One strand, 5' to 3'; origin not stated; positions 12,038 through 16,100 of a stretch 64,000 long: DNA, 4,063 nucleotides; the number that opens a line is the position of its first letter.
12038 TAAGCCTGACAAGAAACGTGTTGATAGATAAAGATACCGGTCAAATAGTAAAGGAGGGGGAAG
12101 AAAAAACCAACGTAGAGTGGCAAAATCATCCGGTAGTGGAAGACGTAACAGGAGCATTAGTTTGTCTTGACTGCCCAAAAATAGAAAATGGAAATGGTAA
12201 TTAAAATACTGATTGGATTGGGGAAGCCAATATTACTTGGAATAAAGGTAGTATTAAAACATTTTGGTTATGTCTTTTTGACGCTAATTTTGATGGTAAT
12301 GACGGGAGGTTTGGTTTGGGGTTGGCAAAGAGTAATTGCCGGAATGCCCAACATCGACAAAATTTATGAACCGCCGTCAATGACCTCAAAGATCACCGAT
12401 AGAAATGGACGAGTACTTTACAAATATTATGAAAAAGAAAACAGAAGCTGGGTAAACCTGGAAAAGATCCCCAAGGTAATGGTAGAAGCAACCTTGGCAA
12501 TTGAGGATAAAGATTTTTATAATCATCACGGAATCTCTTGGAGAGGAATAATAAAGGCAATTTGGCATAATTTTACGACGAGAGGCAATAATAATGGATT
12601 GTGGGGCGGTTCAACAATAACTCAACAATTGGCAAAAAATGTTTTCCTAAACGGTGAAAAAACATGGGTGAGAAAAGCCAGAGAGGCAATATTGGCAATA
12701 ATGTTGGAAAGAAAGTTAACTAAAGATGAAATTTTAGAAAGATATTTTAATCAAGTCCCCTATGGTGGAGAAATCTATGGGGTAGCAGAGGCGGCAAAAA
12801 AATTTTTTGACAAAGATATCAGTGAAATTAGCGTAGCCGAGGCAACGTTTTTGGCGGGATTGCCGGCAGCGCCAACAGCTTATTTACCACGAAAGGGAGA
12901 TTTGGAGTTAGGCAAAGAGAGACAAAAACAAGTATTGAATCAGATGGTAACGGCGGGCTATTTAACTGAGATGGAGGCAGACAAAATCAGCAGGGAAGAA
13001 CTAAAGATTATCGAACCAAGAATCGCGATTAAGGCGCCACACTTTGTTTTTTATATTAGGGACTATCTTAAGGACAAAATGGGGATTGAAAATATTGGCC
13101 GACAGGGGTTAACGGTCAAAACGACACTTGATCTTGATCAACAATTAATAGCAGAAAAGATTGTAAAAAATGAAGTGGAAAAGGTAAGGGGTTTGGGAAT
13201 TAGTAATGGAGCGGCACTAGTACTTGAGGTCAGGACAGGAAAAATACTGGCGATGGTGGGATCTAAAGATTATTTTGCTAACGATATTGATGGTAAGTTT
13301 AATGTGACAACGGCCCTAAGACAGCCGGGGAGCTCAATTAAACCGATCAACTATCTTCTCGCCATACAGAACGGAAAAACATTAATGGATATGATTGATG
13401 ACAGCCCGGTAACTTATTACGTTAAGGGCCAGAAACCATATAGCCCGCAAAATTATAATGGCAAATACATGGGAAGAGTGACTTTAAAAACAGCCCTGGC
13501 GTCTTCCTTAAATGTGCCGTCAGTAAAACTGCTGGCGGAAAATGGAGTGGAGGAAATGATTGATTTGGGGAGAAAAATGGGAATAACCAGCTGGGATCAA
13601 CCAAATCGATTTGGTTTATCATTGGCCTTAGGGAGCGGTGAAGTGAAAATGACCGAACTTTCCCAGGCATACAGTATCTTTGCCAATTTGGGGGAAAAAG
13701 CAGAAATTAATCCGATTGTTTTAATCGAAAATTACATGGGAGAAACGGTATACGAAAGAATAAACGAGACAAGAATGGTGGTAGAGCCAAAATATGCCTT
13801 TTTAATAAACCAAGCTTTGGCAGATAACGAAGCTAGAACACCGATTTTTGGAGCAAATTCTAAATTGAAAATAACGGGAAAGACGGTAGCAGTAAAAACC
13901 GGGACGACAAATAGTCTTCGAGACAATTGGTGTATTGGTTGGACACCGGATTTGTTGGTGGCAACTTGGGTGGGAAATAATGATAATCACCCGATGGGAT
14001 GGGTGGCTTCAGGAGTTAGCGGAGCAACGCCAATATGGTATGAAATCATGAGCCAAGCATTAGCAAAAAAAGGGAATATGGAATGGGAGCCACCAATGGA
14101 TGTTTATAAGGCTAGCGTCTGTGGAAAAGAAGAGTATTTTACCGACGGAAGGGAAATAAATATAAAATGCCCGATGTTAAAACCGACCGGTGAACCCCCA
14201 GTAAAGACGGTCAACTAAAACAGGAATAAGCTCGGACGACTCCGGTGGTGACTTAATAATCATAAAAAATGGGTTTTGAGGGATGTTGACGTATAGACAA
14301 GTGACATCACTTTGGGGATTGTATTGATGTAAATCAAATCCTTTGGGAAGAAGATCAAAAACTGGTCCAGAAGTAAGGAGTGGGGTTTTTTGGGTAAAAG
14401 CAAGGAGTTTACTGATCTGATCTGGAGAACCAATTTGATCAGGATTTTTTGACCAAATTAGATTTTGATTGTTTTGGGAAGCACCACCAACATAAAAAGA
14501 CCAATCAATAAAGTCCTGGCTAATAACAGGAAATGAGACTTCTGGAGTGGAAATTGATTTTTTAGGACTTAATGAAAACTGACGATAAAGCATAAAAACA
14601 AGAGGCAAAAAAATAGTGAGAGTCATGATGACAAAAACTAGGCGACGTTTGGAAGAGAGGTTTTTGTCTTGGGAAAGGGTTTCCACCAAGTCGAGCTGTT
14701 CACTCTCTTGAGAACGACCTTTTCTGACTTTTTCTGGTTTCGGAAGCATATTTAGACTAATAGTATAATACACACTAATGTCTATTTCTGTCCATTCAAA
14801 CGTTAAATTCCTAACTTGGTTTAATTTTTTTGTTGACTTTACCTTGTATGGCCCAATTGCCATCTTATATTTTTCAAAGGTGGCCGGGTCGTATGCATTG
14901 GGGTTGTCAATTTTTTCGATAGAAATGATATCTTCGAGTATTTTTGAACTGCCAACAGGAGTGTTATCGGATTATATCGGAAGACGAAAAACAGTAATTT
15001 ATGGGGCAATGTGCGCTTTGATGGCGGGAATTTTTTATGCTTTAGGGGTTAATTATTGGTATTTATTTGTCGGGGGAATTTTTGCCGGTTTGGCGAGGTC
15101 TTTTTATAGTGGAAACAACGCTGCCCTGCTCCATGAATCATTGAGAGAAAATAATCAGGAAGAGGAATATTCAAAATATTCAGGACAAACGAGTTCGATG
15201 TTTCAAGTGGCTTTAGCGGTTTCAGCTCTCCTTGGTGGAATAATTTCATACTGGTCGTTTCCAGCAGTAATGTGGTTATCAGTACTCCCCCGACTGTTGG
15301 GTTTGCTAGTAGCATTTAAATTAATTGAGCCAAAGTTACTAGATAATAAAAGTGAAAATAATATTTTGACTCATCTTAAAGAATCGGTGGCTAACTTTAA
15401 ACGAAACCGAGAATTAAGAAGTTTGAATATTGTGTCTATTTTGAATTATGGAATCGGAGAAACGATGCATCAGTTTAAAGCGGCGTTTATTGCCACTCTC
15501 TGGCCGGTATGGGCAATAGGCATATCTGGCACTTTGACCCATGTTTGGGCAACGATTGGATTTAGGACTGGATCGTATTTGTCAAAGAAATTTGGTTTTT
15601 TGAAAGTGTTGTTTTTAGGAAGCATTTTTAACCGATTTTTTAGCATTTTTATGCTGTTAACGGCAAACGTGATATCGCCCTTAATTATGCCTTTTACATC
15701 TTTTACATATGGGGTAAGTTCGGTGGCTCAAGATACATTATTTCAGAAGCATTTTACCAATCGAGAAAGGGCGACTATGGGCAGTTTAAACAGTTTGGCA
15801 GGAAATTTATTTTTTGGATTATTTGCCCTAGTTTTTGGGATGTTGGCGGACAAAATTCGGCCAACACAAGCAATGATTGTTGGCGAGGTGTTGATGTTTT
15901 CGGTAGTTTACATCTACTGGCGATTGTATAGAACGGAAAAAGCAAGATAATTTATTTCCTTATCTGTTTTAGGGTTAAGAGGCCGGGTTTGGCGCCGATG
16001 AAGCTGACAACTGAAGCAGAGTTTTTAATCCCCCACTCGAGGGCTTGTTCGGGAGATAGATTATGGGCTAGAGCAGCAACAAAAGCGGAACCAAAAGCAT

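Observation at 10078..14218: Tandem PBP1A paralogs carrying a near-identical ~90-nt tract (gene-conversion signature)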

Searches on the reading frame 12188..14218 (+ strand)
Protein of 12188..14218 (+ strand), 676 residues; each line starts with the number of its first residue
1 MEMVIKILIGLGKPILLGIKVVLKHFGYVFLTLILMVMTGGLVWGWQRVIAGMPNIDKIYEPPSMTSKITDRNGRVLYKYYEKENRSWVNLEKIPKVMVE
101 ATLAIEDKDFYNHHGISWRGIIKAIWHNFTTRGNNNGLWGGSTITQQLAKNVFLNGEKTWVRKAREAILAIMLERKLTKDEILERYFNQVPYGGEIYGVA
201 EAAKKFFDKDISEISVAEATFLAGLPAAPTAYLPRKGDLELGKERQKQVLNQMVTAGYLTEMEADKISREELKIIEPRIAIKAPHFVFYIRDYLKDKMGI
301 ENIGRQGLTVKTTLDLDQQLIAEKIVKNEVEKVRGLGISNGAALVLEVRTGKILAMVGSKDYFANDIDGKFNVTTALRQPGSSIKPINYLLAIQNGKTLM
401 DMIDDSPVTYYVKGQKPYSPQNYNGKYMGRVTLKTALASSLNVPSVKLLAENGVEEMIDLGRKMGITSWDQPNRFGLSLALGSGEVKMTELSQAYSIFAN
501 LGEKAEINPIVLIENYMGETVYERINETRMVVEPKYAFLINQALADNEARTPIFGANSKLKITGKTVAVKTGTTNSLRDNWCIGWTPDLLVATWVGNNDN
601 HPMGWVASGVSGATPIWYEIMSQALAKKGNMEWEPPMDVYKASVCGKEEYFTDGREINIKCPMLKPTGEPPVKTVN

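Call 9: find_encoding_contigs(protein=window:12188-14218:+, flank=10000, max_places=6)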
Protein window:12188-14218:+ (676 aa): 2 contigs read that carry it; 2 places shown.
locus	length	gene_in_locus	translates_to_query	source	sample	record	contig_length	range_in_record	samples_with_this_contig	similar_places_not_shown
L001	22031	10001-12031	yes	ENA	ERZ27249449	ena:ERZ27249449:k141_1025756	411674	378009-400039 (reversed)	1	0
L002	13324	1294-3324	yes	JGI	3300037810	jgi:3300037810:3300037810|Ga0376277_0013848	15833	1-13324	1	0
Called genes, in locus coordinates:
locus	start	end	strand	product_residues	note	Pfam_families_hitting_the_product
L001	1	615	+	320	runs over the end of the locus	PF00486:Trans_reg_C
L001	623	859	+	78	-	-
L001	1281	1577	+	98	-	-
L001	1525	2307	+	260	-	PF08308:PEGA (weak), PF06347:SH3_4 (faint), PF08239:SH3_3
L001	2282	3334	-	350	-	PF00953:Glycos_transf_4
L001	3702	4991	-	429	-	-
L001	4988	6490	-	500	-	-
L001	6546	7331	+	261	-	-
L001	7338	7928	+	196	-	PF18915:DUF5667 (weak)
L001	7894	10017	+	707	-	PF00912:Transgly, PF00905:Transpeptidase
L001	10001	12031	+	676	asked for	PF00912:Transgly, PF00905:Transpeptidase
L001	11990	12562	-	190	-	-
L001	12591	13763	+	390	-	PF07690:MFS_1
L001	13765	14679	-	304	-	PF00294:PfkB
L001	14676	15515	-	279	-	PF01116:F_bP_aldolase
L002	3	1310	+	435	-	?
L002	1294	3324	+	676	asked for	PF00912:Transgly, PF00905:Transpeptidase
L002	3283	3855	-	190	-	-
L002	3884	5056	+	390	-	PF07690:MFS_1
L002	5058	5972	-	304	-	PF00294:PfkB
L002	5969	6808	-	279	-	PF01116:F_bP_aldolase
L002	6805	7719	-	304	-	PF02779:Transket_pyr, PF02780:Transketolase_C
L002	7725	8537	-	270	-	PF00456:Transketolase_N, PF13292:DXP_synthase_N (weak), PF09364:XFP_N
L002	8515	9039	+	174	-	PF04542:Sigma70_r2 (weak), PF08281:Sigma70_r4_2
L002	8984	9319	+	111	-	-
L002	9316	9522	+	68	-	PF12172:zf-ChsH2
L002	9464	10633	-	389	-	PF01546:Peptidase_M20, PF07687:M20_dimer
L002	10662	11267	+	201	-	-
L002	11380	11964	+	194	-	PF03167:UDG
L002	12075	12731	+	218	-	PF01966:HD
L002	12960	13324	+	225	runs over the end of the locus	-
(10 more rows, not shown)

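Call 10: search_protein_families(library=pfam, proteins=[window:12188-14218:+])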
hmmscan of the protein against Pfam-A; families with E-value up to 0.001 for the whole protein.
window:12188-14218:+ (676 aa): 2 families
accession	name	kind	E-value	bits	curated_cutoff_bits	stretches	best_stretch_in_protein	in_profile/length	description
PF00912.28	Transgly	-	2.9e-61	206.4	27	1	74-253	2-177/178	Transglycosylase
PF00905.27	Transpeptidase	-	6.4e-23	81.8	22.1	1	341-621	1-298/299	Penicillin binding protein transpeptidase domain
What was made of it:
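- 12188..14218 (+): Gene B: second class-A PBP, 676 aa, an ancient paralogue of A (47% aa identity). Probable recipient of the tract. Pfam Transgly 2.9e-61 and Transpeptidase 6.4e-23 (call 10).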

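Call 13: find_homologous_proteins(query=window:12188-14218:+, max_evalue=1e-30)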
Query window:12188-14218:+ (676 aa): 7977 proteins with E <= 1e-30 among 8000 candidates; the best 120 are listed.
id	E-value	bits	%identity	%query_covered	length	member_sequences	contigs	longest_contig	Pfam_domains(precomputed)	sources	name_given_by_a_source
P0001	0.0e+0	1537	100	100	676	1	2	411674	PF00912.29,PF00905.28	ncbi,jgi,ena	ncbi:MAG: transglycosylase domain-containing protein [Candidatus Shapirobacteria bacterium]|jgi:1A f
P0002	0.0e+0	1206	77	100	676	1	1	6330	PF00912.29,PF00905.28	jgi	jgi:penicillin-binding protein 1C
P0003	9.4e-277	938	61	98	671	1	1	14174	PF00912.29,PF00905.28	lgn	-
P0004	1.6e-271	921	60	98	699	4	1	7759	PF00912.29,PF00905.28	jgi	-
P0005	1.3e-270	918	62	94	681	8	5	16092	PF00912.29,PF00905.28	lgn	-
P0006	7.2e-270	915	60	99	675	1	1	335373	PF00912.29,PF00905.28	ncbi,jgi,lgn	ncbi:MAG: PBP1A family penicillin-binding protein [Candidatus Shapirobacteria bacterium]|jgi:1A fami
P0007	3.2e-269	913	62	98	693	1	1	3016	PF00912.29,PF00905.28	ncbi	-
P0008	3.7e-269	913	63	94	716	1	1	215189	PF00912.29,PF00905.28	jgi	jgi:membrane peptidoglycan carboxypeptidase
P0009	2.9e-268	910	60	96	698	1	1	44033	PF00912.29,PF00905.28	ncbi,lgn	-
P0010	4.7e-268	909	60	99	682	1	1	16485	PF00912.29,PF00905.28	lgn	-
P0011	7.0e-268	909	58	98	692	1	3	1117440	PF00912.29,PF00905.28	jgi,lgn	jgi:1A family penicillin-binding protein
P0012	9.2e-268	908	61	96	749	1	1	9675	PF00912.29,PF00905.28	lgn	-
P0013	2.8e-267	907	61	99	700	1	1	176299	PF00912.29,PF00905.28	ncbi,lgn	-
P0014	2.9e-267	907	60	98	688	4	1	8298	PF00912.29,PF00905.28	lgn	-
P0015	3.1e-267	907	64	91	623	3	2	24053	PF00912.29,PF00905.28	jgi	jgi:1A family penicillin-binding protein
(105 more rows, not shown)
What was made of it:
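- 12188..14218 (+): Identical to P0001, which is found on two independent assemblies (calls 9, 13).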

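Call 21: find_encoding_contigs(protein=P0002, flank=10000, max_places=4)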
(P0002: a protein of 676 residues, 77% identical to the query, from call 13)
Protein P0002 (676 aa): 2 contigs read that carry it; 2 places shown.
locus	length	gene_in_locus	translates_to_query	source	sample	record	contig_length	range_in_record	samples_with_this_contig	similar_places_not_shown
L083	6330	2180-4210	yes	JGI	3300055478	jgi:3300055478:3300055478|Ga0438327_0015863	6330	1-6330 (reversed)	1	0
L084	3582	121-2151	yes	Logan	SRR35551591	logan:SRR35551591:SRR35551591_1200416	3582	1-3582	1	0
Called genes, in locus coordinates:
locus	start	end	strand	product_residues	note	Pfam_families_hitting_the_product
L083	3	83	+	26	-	?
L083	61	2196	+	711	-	PF00912:Transgly, PF00905:Transpeptidase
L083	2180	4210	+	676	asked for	PF00912:Transgly, PF00905:Transpeptidase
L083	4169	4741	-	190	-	-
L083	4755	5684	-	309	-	PF00294:PfkB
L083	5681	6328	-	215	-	?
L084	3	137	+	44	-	?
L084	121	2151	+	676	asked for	PF00912:Transgly, PF00905:Transpeptidase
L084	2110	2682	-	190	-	-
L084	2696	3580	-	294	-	?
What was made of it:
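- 12188..12204 (+): 17-nt overlap of the stop of A with the start of B. The pair forms a tightly coupled tandem unit. The same 17-nt overlap occurs in the sister locus L083, 2180-2196 (call 21).
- The sister genome shows an analogous but different pattern and was itself recovered from two sources, JGI and Logan (call 21).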

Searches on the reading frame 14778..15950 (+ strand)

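Call 10: search_protein_families(library=pfam, proteins=[window:14778-15950:+])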
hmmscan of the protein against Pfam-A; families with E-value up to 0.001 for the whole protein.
window:14778-15950:+ (390 aa): 1 family
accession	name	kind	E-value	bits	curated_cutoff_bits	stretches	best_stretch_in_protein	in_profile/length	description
PF07690.21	MFS_1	-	1.7e-23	83.5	33.4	1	15-346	6-343/347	Major Facilitator Superfamily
